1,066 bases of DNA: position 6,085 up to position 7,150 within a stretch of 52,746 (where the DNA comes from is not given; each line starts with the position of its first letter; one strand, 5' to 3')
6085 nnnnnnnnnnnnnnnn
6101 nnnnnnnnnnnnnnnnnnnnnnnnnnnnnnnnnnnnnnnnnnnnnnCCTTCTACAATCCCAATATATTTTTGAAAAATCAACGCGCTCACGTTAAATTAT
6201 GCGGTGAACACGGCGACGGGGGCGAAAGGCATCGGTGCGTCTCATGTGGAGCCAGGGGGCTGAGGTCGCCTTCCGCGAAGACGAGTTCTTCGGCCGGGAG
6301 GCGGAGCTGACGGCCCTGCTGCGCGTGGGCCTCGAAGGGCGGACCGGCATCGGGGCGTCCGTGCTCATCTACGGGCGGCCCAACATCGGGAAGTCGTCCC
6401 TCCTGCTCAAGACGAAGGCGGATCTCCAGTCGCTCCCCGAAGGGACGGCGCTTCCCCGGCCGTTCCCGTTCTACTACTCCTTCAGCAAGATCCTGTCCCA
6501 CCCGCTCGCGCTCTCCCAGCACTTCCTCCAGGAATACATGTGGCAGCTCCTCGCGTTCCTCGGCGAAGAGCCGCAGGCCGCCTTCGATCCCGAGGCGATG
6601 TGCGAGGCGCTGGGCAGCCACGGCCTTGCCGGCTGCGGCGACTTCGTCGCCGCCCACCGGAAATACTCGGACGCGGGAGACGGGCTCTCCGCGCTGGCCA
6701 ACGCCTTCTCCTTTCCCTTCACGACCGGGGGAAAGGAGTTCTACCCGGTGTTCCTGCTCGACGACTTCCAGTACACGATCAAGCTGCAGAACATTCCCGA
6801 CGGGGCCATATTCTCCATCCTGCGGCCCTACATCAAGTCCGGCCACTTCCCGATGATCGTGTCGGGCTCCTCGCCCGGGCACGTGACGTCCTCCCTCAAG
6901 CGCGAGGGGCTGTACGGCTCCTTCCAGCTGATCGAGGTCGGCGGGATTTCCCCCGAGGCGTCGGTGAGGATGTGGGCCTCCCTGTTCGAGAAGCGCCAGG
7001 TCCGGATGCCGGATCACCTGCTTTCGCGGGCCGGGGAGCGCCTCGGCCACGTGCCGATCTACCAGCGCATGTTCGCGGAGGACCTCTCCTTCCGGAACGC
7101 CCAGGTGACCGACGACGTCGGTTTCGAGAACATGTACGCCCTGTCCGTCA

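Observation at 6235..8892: Large P-loop NTPase fused to an RsbW-type kinase domain, with a cognate STAS protein but no sigma factor or phosphatase nearby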

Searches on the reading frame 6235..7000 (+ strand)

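Call 19: search_protein_families(library=pfam, proteins=[window:6235-7000:+], max_evalue=10)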
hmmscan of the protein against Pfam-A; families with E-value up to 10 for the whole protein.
window:6235-7000:+ (255 aa): 4 families
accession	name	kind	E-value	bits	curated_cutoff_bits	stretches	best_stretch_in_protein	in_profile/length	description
PF13191.12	AAA_16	-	1.5e-08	35.8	32.6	1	17-179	1-142/167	AAA ATPase domain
PF01637.24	ATPase_2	-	8.1e-06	26.2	33.2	1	18-224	1-167/225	ATPase domain predominantly from Archaea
PF01926.29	MMR_HSR1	-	0.022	15.3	21.9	1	43-57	2-16/113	50S ribosome-binding GTPase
PF13479.12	AAA_24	-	0.27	11.5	27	1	41-60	3-22/195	AAA domain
